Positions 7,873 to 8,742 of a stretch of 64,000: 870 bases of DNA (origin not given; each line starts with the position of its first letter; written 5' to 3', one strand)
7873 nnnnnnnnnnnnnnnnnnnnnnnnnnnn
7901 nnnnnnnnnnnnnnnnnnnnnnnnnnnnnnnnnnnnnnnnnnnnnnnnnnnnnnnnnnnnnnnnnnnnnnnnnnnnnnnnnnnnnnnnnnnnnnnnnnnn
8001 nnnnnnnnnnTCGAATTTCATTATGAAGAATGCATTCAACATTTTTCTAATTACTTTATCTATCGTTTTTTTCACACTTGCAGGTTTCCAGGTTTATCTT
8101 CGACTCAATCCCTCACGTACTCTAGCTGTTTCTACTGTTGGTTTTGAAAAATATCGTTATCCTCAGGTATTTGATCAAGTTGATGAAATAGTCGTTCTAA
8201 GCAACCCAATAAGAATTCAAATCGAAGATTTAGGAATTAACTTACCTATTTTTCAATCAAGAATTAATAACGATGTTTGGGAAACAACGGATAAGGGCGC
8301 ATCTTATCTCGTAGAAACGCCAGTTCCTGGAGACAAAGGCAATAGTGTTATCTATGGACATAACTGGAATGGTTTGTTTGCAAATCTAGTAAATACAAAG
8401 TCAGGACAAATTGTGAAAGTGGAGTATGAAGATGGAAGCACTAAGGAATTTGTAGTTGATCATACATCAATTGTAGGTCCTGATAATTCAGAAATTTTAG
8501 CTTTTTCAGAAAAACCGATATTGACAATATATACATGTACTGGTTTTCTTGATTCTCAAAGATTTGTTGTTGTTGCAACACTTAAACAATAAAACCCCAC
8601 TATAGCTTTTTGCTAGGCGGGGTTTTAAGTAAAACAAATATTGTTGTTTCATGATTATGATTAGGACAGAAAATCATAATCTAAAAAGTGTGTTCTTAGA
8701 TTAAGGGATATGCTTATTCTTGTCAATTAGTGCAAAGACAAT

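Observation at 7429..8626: Self-contained sortase / LAXTG-substrate pair with its own promoter and terminator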

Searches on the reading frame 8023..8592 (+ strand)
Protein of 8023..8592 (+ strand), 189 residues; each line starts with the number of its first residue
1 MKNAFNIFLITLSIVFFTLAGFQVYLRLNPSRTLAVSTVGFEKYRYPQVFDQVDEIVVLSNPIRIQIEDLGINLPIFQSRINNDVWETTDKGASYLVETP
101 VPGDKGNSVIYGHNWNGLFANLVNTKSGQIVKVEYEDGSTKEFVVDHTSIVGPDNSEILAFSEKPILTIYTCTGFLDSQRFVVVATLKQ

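Call 3: search_protein_families(library=pfam, proteins=[window:8023-8592:+], max_evalue=0.1)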
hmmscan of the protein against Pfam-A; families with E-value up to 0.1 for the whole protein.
window:8023-8592:+ (189 aa): 1 family
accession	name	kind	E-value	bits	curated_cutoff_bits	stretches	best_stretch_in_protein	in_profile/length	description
PF04203.18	Sortase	-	7.2e-24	84.4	26.6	1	65-187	1-124/125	Sortase domain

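Call 4: search_protein_families(library=ncbifam, proteins=[window:8023-8592:+], max_evalue=0.1)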
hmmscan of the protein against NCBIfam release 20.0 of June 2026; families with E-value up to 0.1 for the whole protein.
window:8023-8592:+ (189 aa): 7 families
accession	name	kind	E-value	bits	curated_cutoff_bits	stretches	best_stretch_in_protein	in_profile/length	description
NF033748.1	class_F_sortase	subfamily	1.6e-12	47.4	166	1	58-179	7-140/155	class F sortase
TIGR01076.1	sortase_fam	subfamily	1.2e-10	41.3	39.35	1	65-183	3-123/136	sortase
NF033746.1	class_D_sortase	subfamily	2.3e-10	40.4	165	1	65-186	13-132/135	class D sortase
NF058671.1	sortase_SrtD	exception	5.7e-10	39.2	140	1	65-175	67-171/187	class D sortase, LPxTATN-specific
NF033745.1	class_C_sortase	subfamily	1.3e-09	38.2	160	1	64-184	95-217/220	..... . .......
TIGR03784.1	marine_sortase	equivalog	2.9e-09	36.8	158.25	1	92-176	77-160/174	class GN sortase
NF033747.1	class_E_sortase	subfamily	1.1e-05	25.4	160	1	73-188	75-206/211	class E sortase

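Call 22: search_solved_structures(query=window:8023-8589:+, max_evalue=0.01, show_alignments=3)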
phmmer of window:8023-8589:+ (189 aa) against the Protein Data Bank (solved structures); distinct sequences matched with E-value up to 0.01: 18.
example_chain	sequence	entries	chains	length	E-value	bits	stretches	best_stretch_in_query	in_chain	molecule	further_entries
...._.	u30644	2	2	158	1.3e-07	34.7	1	64-185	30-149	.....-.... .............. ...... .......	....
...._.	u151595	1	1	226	1.2e-06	31.6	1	63-175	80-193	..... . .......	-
2xwg_A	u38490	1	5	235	2.1e-05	27.5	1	61-183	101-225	SORTASE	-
24rr_A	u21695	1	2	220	0.00013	24.9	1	66-182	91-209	Ebp pilus assembly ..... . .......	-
6bwe_A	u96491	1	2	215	0.0002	24.2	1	65-183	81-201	Putative fimbrial associated sortase-like protein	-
5k9a_A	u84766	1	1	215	0.00021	24.2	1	65-183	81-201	Putative fimbrial associated sortase-like protein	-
2ln7_A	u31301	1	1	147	0.00046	23.1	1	89-175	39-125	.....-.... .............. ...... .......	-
4d70_A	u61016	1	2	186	0.00056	22.8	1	54-186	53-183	SORTASE FAMILY PROTEIN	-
3rcc_A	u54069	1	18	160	0.00084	22.2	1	65-188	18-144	Sortase SrtA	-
8gr6_A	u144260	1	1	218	0.00086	22.2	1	64-183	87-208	Sortase-like protein, putative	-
7s56_A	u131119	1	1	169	0.00098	22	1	65-188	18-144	Class A sortase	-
8snq_A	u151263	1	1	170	0.0015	21.4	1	65-188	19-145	Sortase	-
4g1h_A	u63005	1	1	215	0.002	21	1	65-183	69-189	Sortase family protein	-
7t8y_A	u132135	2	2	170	0.0025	20.7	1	65-188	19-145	Sortase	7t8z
3fn5_A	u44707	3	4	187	0.0033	20.3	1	65-188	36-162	Sortase A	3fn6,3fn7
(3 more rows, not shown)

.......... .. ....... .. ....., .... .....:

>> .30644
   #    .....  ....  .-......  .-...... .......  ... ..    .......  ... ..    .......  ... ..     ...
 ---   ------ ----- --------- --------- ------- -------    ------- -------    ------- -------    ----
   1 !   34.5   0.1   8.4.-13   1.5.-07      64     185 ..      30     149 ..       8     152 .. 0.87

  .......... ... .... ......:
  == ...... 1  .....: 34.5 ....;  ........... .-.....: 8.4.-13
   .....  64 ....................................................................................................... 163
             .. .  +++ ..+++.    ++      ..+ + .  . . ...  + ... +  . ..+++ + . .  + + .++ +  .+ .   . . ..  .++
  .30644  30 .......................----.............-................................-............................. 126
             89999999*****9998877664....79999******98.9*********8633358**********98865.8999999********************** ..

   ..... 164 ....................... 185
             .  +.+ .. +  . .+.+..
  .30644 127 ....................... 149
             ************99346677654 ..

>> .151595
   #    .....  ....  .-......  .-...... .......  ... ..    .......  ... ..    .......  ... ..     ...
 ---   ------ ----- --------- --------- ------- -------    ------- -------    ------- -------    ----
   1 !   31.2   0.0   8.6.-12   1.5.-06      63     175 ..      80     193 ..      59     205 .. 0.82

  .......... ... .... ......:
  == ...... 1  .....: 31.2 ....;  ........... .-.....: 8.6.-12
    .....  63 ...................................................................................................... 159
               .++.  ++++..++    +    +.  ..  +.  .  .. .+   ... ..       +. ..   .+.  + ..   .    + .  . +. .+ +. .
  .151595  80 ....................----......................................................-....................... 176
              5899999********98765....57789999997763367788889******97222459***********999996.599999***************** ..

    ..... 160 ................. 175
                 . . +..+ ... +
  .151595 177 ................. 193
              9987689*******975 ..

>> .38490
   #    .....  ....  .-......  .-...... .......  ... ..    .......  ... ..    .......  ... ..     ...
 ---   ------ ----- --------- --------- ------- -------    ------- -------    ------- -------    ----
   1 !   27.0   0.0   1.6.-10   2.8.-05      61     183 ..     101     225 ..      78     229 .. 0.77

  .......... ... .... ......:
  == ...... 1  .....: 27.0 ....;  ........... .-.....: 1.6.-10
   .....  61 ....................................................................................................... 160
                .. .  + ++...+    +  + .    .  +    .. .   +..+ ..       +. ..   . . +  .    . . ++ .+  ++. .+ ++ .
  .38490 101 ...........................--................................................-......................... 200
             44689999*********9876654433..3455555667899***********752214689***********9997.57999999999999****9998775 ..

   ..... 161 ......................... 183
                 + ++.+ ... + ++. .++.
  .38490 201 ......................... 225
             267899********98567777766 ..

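Call 34: find_homologous_proteins(query=window:8023-8589:+, max_evalue=0.00001)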
Query window:8023-8589:+ (189 aa): 338 proteins with E <= 0.00001 among 402 candidates; the best 120 are listed.
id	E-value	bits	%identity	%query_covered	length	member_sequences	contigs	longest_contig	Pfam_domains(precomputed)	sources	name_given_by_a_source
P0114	2.6e-120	417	100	100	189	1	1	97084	PF04203.19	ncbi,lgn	-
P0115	2.6e-50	189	49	99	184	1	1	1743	PF04203.19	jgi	jgi:LPXTG-site transpeptidase (sortase) family protein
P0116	1.3e-46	176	47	95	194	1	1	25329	PF04203.19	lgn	-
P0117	3.5e-46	175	46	99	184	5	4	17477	PF04203.19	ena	-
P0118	6.3e-46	174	50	80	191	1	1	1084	PF04203.19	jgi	jgi:LPXTG-site transpeptidase (sortase) family protein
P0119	9.5e-46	174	46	95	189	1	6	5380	PF04203.19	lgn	-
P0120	1.5e-45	173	46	99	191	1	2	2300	PF04203.19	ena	-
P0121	2.4e-45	172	49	100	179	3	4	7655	PF04203.19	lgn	-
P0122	4.4e-45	172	49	100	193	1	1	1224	PF04203.19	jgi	-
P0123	6.1e-45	171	46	97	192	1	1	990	PF04203.19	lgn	-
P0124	6.1e-45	171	45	96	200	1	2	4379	PF04203.19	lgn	-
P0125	6.5e-45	171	46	99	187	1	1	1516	PF04203.19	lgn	-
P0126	4.0e-44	168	49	99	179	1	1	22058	PF04203.19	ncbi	-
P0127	8.3e-44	167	46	99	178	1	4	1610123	PF04203.19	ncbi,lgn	-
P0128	8.6e-44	167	50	88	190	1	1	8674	PF04203.19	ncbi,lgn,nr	ncbi:MAG TPA: sortase [Patescibacteria group bacterium]|nr:sortase [Patescibacteria group bacterium]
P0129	1.2e-43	167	47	99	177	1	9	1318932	PF04203.19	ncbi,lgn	-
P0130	1.6e-43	166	47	99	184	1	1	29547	PF04203.19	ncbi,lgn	-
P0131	1.7e-43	166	46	95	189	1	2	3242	PF04203.19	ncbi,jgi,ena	-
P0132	4.2e-43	165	45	99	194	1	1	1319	PF04203.19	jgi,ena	-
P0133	5.3e-43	165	44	97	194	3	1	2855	PF04203.19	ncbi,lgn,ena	-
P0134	6.6e-43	164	45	98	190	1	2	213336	PF04203.19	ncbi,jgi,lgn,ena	-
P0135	1.4e-42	163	45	96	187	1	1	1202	PF04203.19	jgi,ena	-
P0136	1.8e-42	163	49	96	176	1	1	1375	PF04203.19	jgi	-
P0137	2.8e-42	162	47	99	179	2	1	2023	PF04203.19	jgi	jgi:LPXTG-site transpeptidase (sortase) family protein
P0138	4.7e-42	162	47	96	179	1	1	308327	PF04203.19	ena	-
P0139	8.3e-42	161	48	99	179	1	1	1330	PF04203.19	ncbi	-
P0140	9.7e-42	161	43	100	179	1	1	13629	PF04203.19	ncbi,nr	ncbi:sortase [Candidatus Roizmanbacteria bacterium]|nr:sortase [Candidatus Roizmanbacteria bacterium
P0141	1.6e-41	160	48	99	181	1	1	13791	PF04203.19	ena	-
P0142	1.7e-41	160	49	100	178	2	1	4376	PF04203.19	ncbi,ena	-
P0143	4.1e-41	159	44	97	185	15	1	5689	PF04203.19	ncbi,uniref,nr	ncbi:hypothetical protein A2955_01135 [Candidatus Woesebacteria bacterium RIFCSPLOWO2_01_FULL_37_19]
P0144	5.5e-41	158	45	100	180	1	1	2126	PF04203.19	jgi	jgi:LPXTG-site transpeptidase (sortase) family protein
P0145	1.6e-40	157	47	96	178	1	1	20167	PF04203.19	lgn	-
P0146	2.0e-40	156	42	97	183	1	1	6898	PF04203.19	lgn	-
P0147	2.0e-40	156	46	99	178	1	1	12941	PF04203.19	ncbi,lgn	-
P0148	2.1e-40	156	46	90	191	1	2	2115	PF04203.19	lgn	-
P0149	2.4e-40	156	48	100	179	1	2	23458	PF04203.19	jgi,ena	-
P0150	3.4e-40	156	47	87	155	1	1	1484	PF04203.19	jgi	jgi:LPXTG-site transpeptidase (sortase) family protein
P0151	3.5e-40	156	47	96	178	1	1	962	PF04203.19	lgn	-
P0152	4.0e-40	155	47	100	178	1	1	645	PF04203.19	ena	-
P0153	5.3e-40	155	45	99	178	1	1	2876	PF04203.19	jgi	jgi:LPXTG-site transpeptidase (sortase) family protein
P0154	5.4e-40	155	44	100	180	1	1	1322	PF04203.19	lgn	-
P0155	8.1e-40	154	54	69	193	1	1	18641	PF04203.19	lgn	-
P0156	8.2e-40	154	46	100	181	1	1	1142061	PF04203.19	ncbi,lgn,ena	-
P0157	9.4e-40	154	44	97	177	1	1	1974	PF04203.19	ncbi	-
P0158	1.1e-39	154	44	96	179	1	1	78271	PF04203.19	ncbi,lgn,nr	ncbi:MAG TPA: sortase [Candidatus Limnocylindrales bacterium]|nr:sortase [Candidatus Limnocylindrale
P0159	1.6e-39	153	46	96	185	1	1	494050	PF04203.19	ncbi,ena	-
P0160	1.8e-39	153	45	99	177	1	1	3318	PF04203.19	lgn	-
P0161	1.8e-39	153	44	96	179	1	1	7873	PF04203.19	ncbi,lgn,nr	ncbi:MAG TPA: sortase [Xanthomonadales bacterium]|nr:sortase [Xanthomonadales bacterium]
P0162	2.3e-39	153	45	95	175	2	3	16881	PF04203.19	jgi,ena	jgi:LPXTG-site transpeptidase (sortase) family protein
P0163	3.2e-39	152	43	98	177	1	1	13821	PF04203.19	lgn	-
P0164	3.6e-39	152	44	98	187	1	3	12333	PF04203.19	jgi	jgi:LPXTG-site transpeptidase (sortase) family protein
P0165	4.6e-39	152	45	94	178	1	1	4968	PF04203.19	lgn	-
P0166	5.2e-39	152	45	96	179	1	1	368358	PF04203.19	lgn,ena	-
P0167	6.1e-39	152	40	100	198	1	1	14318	PF04203.19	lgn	-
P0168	7.3e-39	151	45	96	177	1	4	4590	PF04203.19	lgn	-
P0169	8.8e-39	151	45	96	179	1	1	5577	PF04203.19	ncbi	-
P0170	9.3e-39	151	46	99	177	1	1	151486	PF04203.19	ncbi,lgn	-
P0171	1.3e-38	150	48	95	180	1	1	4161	PF04203.19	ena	-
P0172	1.5e-38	150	46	99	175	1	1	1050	PF04203.19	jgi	jgi:LPXTG-site transpeptidase (sortase) family protein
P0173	1.6e-38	150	43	95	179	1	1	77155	PF04203.19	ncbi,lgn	-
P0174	2.5e-38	150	44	95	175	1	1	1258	PF04203.19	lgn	-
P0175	2.8e-38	149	39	99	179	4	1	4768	PF04203.19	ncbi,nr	ncbi:MAG: sortase [Candidatus Roizmanbacteria bacterium]|nr:sortase [Candidatus Roizmanbacteria bact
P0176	3.6e-38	149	46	97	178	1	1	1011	PF04203.19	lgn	-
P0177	6.5e-38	148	42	96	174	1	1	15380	PF04203.19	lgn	-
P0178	6.6e-38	148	43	98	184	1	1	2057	PF04203.19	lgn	-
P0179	1.0e-37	148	42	94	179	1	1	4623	PF04203.19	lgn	-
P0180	1.1e-37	147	44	95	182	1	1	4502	PF04203.19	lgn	-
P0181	1.1e-37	147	44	99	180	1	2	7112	PF04203.19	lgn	-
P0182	1.2e-37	147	42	99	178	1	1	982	PF04203.19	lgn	-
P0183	1.7e-37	147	43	97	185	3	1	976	PF04203.19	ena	-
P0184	1.8e-37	147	42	96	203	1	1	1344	PF04203.19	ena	-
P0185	2.0e-37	147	44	97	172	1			PF04203.19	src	-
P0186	2.1e-37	146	44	99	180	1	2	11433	PF04203.19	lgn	-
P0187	2.2e-37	146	42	98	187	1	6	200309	PF04203.19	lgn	-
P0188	2.3e-37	146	42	94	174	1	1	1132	PF04203.19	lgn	-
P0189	2.4e-37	146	44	99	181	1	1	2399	PF04203.19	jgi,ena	-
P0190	2.4e-37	146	41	98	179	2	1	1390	PF04203.19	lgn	-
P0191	2.5e-37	146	45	95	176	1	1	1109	PF04203.19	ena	-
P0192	2.7e-37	146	43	99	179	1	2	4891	PF04203.19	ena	-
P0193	3.5e-37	146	42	99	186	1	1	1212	PF04203.19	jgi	jgi:sortase A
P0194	7.6e-37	145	42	95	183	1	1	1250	PF04203.19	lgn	-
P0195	9.6e-37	144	45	98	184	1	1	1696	PF04203.19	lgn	-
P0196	1.0e-36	144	41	100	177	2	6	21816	PF04203.19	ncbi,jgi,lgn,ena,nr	ncbi:sortase [Patescibacteria group bacterium]|nr:sortase [Patescibacteria group bacterium] MBU40160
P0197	1.2e-36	144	45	87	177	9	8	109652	PF04203.19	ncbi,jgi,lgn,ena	-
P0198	1.3e-36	144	43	95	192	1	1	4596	PF04203.19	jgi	jgi:LPXTG-site transpeptidase (sortase) family protein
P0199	1.3e-36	144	41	94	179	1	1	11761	PF04203.19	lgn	-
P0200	1.6e-36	144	44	95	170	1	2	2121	PF04203.19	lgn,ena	-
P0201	1.9e-36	143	53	67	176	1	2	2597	PF04203.19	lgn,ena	-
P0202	2.0e-36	143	45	99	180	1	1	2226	PF04203.19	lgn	-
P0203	2.0e-36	143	44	93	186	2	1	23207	PF04203.19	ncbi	-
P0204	3.5e-36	143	53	66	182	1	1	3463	PF04203.19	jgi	jgi:LPXTG-site transpeptidase (sortase) family protein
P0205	4.8e-36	142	52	68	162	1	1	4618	PF04203.19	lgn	-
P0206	4.9e-36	142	50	68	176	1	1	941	PF04203.19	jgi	jgi:LPXTG-site transpeptidase (sortase) family protein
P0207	5.2e-36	142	41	94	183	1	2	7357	PF04203.19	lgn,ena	-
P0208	5.9e-36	142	42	96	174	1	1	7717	PF04203.19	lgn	-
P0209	6.0e-36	142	42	96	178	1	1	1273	PF04203.19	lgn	-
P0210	6.5e-36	142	41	98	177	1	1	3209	PF04203.19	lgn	-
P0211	7.7e-36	141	44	96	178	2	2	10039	PF04203.19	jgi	-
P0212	9.1e-36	141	49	67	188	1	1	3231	PF04203.19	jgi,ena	-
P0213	1.2e-35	141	43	98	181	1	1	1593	PF04203.19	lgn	-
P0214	1.2e-35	141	43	95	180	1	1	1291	PF04203.19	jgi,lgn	-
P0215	1.2e-35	141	48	66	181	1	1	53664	PF04203.19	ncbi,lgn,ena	-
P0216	1.6e-35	140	41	98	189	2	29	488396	PF04203.19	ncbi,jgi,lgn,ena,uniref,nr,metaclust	ncbi:hypothetical protein A2715_04540 [Candidatus Woesebacteria bacterium RIFCSPHIGHO2_01_FULL_39_32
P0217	1.6e-35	140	43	98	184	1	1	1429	PF04203.19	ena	-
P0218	2.2e-35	140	45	95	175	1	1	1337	PF04203.19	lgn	-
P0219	2.4e-35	140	40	100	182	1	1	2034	PF04203.19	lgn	-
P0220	2.5e-35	140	52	68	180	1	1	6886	PF04203.19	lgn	-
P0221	2.6e-35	140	46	71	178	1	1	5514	PF04203.19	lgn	-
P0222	2.8e-35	140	39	98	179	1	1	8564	PF04203.19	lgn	-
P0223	3.2e-35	139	50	67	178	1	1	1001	PF04203.19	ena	-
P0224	3.2e-35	139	47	79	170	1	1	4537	PF04203.19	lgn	-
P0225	3.3e-35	139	51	67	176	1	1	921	PF04203.19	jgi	jgi:LPXTG-site transpeptidase (sortase) family protein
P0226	3.4e-35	139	50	67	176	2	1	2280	PF04203.19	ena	-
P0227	4.2e-35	139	45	89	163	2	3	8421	PF04203.19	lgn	-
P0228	4.5e-35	139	44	99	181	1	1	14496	PF04203.19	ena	-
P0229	4.7e-35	139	42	97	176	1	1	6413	PF04203.19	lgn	-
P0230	5.1e-35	139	42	94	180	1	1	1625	PF04203.19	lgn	-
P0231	5.3e-35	139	40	96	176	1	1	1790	PF04203.19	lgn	-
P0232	5.9e-35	139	44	96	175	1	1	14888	PF04203.19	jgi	jgi:LPXTG-site transpeptidase (sortase) family protein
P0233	6.0e-35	138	40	100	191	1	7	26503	PF04203.19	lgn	-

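Call 36: search_solved_structures(query=A2, max_evalue=0.001, show_alignments=0)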
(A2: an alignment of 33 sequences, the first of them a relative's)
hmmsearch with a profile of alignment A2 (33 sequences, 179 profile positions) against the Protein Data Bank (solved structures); distinct sequences matched with E-value up to 0.001: 34.
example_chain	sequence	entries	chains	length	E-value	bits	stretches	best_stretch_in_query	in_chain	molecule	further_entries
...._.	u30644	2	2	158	1.7e-10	44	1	39-173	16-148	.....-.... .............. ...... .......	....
5hu4_A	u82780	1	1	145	4.1e-10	42.8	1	81-177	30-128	Cysteine protease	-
5k9a_A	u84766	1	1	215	5.3e-09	39.2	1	46-175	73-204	Putative fimbrial associated sortase-like protein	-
6bwe_A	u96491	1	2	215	5.8e-09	39.1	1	47-175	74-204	Putative fimbrial associated sortase-like protein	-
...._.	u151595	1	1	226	1.2e-08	38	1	45-163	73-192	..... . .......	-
4d70_A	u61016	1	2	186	3.5e-08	36.5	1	34-174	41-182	SORTASE FAMILY PROTEIN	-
24rr_A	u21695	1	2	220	1.1e-07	34.9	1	46-172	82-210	Ebp pilus assembly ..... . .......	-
4g1j_A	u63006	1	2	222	2.8e-07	33.6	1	46-172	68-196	Sortase family protein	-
3rbi_A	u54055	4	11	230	3.1e-07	33.4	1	46-172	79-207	Sortase family protein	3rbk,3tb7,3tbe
2xwg_A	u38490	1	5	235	4.8e-07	32.8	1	51-173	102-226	SORTASE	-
7d6p_A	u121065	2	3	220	1.6e-06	31.1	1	53-171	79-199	Sortase family protein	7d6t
6ixz_A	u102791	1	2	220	1.6e-06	31.1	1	53-171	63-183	Sortase family protein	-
4d7w_A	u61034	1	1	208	2.3e-06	30.6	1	42-172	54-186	SORTASE FAMILY PROTEIN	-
3rcc_A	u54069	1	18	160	3.4e-06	30.1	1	44-178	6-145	Sortase SrtA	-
7s56_A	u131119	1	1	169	5.4e-06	29.4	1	47-178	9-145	Class A sortase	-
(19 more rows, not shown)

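Call 59: predict_structure(alignment_id=A2)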
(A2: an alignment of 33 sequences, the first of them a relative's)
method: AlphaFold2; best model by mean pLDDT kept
length: 189 residues; sequences in the alignment: 33
mean_pLDDT: 86.9   pTM: 0.75
mean pLDDT of the five models: 86.9, 86.5, 85.2, 85.1, 84.3
residues with pLDDT >= 90: 116; 70-90: 44; 50-70: 22; < 50: 7
segments of 3 or more residues with pLDDT < 50: 32-38
pLDDT, mean of each block of 10 residues (from residue 1): 91 97 79 49 60 64 98 97 87 94 96 86 97 98 97 85 94 86 96
secondary structure, 60 per line:
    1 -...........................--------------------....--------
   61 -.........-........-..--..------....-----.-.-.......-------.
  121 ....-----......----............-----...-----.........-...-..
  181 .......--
elements in order: H2-28 H49-52 E62-67 E72-79 E93-96 E106-112 H120-124 E130-135 E140-151 E165-173 E179-187
